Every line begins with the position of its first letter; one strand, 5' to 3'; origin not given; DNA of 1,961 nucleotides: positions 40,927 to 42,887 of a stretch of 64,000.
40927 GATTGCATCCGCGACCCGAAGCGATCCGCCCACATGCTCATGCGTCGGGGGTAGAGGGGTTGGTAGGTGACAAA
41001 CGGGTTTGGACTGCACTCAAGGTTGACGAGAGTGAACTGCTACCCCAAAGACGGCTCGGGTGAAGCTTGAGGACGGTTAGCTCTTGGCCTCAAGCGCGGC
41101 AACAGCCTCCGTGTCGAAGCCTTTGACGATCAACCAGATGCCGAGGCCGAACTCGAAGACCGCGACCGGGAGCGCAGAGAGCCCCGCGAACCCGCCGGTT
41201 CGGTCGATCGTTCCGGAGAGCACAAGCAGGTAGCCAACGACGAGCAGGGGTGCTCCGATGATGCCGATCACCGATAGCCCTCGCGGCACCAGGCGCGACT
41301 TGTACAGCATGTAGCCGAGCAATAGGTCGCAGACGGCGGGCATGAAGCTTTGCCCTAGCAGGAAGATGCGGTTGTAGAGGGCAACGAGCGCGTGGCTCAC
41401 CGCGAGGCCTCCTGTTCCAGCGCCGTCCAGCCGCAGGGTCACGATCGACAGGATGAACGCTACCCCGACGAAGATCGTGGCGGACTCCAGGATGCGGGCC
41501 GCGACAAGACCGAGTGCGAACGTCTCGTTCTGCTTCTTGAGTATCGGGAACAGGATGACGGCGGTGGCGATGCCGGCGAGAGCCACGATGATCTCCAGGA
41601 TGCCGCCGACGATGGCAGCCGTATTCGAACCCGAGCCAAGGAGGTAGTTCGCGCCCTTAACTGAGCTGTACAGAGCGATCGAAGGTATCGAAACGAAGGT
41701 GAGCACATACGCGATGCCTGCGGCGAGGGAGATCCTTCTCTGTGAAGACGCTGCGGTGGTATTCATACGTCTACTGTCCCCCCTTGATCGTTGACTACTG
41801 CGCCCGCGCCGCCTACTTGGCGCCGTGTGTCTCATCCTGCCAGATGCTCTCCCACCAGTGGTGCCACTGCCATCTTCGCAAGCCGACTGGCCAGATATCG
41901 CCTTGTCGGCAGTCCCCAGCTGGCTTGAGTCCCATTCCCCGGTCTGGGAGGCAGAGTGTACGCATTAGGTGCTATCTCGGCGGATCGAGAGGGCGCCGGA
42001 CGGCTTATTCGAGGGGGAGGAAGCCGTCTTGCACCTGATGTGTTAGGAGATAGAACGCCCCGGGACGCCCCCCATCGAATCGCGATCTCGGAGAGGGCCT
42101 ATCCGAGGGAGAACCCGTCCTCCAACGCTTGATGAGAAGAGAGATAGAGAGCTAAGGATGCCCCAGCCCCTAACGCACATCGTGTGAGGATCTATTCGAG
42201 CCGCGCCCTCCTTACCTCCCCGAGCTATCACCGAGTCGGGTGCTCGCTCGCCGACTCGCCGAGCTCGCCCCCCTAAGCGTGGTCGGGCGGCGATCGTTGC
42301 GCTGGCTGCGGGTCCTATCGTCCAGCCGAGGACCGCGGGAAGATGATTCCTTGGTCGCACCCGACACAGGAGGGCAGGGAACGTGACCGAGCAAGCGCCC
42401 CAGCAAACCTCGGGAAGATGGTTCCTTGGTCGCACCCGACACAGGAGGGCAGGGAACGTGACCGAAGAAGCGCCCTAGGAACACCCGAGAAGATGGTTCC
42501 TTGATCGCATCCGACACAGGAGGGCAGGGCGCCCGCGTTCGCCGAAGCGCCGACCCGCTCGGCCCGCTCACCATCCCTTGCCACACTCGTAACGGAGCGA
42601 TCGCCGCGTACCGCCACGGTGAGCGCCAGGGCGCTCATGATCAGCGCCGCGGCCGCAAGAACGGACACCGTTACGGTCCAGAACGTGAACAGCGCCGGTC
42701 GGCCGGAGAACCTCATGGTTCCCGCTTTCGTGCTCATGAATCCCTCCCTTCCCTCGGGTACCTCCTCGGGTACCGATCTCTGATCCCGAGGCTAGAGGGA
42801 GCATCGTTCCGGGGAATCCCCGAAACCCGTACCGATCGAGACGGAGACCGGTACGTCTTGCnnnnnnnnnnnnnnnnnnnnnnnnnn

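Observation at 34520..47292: Twice-occurring trio: class III cyclase, divergent P-loop/TPR/LuxR (STAND/LAL) regulator, and a downstream membrane-anchored tandem-repeat protein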

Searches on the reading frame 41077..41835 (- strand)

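Call 22: search_protein_families(library=pfam, proteins=[window:41077-41835:-], max_evalue=0.001)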
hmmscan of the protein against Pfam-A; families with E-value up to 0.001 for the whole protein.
window:41077-41835:- (252 aa): 1 family
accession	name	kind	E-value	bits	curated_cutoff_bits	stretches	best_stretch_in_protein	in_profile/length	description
PF14329.11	DUF4386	-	4.2e-40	138.4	27.6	1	39-239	2-210/210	Domain of unknown function (DUF4386)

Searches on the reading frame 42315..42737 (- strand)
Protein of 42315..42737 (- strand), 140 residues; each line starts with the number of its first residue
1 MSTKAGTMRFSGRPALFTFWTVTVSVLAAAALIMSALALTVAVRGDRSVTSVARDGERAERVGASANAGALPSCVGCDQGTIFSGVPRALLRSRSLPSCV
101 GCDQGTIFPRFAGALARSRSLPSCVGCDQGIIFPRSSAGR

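Call 12: search_protein_families(library=pfam, proteins=[window:42315-42737:-], max_evalue=0.01)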
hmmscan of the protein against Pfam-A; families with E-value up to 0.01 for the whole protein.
window:42315-42737:- (140 aa): 0 families

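Call 37: find_homologous_proteins(query=window:42318-42737:-, max_evalue=0.01)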
Query window:42318-42737:- (140 aa): 249 proteins with E <= 0.01 among 737 candidates; the best 120 are listed.
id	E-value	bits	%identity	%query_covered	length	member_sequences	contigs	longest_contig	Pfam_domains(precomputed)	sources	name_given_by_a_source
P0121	1.9e-69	250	76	96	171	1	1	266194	-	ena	-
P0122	2.0e-54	201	79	95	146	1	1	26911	-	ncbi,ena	-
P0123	1.6e-47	179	77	86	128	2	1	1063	-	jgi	-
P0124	1.3e-45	173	75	86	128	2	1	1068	-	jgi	-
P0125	1.4e-43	166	71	86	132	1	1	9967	-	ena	-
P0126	1.6e-33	134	80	61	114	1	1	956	-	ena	-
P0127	6.0e-20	90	71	54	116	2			-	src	-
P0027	7.3e-20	89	68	63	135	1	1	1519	-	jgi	jgi:hypothetical protein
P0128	8.8e-20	89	73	54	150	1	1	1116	-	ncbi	-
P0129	9.8e-20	89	72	54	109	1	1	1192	-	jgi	jgi:hypothetical protein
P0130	1.3e-19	89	71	54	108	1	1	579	-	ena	-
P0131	1.6e-19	88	72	54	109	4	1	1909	-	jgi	jgi:hypothetical protein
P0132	1.6e-19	88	72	54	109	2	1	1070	-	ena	-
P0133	2.1e-19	88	88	41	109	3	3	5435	-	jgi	jgi:hypothetical protein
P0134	3.0e-19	87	84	41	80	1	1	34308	-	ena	-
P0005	5.0e-19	87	73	54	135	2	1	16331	-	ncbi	-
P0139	5.0e-19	87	70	51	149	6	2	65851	-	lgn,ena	-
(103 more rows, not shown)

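Call 59: find_encoding_contigs(protein=P0139, flank=10000, max_places=3)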
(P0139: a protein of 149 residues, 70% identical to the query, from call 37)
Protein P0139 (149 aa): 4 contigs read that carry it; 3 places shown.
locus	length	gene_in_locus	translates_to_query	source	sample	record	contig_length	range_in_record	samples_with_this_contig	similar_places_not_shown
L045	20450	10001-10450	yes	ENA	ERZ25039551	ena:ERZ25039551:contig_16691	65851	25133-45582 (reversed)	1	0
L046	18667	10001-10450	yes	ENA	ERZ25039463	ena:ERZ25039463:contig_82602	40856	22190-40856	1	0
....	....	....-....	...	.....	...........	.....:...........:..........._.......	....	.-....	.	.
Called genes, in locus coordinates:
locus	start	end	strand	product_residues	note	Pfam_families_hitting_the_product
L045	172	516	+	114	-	PF01209:Ubie_methyltran, PF08241:Methyltransf_11, PF08242:Methyltransf_12, PF13649:Methyltransf_25, PF13847:Methyltransf_31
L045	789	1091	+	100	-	-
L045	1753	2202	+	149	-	-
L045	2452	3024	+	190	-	-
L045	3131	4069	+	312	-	-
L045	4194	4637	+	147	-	-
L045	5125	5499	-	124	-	PF12647:RNHCP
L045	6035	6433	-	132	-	PF00881:Nitroreductase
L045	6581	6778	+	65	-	-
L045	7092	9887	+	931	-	PF13191:AAA_16, PF07719:TPR_2 (faint), PF00515:TPR_1 (faint), PF13181:TPR_8 (faint), PF13424:TPR_12 (weak), PF00196:GerE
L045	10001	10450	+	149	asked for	-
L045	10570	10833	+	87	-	-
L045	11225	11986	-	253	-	-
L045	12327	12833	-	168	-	-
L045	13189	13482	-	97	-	-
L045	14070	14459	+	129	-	PF07366:SnoaL (weak), PF12680:SnoaL_2, PF14534:DUF4440 (weak)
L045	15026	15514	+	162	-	-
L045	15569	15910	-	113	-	-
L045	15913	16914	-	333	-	-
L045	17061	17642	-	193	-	-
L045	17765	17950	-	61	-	-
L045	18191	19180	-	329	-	-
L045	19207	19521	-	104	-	-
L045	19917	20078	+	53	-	-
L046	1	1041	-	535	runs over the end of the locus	PF03235:GmrSD_N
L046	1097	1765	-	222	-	-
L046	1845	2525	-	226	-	-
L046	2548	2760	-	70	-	-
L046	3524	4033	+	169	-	-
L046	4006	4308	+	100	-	-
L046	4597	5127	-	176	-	PF14512:TM1586_NiRdase (faint), PF00881:Nitroreductase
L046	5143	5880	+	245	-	-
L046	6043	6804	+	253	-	-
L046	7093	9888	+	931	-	PF13191:AAA_16, PF07719:TPR_2 (faint), PF13181:TPR_8 (faint), PF13424:TPR_12 (weak), PF00196:GerE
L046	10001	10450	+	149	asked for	-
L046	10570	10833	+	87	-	-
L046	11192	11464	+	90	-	-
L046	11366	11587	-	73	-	-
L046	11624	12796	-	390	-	PF07690:MFS_1, PF06779:MFS_4, PF07690:MFS_1 (weak)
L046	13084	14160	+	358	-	-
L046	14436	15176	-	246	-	PF00753:Lactamase_B, PF23023:Anti-Pycsar_Apyc1 (faint), PF12706:Lactamase_B_2 (weak)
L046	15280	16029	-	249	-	PF14329:DUF4386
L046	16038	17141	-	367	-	PF08240:ADH_N, PF00107:ADH_zinc_N, PF13602:ADH_zinc_N_2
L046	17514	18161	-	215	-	-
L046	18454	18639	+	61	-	-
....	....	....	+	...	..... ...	-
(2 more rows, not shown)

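Call 60: find_encoding_contigs(protein=P0121, flank=10000, max_places=3)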
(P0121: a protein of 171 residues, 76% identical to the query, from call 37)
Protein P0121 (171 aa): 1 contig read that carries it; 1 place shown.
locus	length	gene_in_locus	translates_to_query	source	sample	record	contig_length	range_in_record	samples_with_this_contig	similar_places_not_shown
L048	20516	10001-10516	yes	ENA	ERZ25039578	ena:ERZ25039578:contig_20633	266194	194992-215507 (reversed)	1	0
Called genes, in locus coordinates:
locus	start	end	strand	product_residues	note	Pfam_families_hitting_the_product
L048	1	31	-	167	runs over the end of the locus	PF05163:DinB, PF12867:DinB_2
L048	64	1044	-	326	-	PF08240:ADH_N, PF00107:ADH_zinc_N, PF13602:ADH_zinc_N_2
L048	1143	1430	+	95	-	PF08734:GYD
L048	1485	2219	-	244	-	PF00561:Abhydrolase_1, PF12697:Abhydrolase_6, PF12146:Hydrolase_4 (weak)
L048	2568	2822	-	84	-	-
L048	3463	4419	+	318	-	PF00753:Lactamase_B (weak), PF12706:Lactamase_B_2 (weak)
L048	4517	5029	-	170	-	PF02861:Clp_N (weak)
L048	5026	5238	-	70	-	-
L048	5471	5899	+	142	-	PF13474:SnoaL_3, PF14534:DUF4440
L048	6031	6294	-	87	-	-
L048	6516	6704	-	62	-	-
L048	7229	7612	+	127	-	PF13191:AAA_16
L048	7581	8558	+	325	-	-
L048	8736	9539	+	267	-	PF13424:TPR_12 (faint), PF07719:TPR_2 (faint), PF13181:TPR_8 (faint)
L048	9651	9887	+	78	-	PF00196:GerE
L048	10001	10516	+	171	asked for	-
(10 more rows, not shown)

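Call 72: search_protein_families(library=ncbifam, proteins=[window:42315-42737:-], max_evalue=0.01)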
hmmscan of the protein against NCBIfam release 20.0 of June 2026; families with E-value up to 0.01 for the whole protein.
window:42315-42737:- (140 aa): 0 families

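Call 96: search_protein_families(library=padloc, proteins=[window:42315-42737:-], max_evalue=0.001)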
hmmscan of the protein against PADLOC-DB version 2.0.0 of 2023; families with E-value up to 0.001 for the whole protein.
window:42315-42737:- (140 aa): 0 families
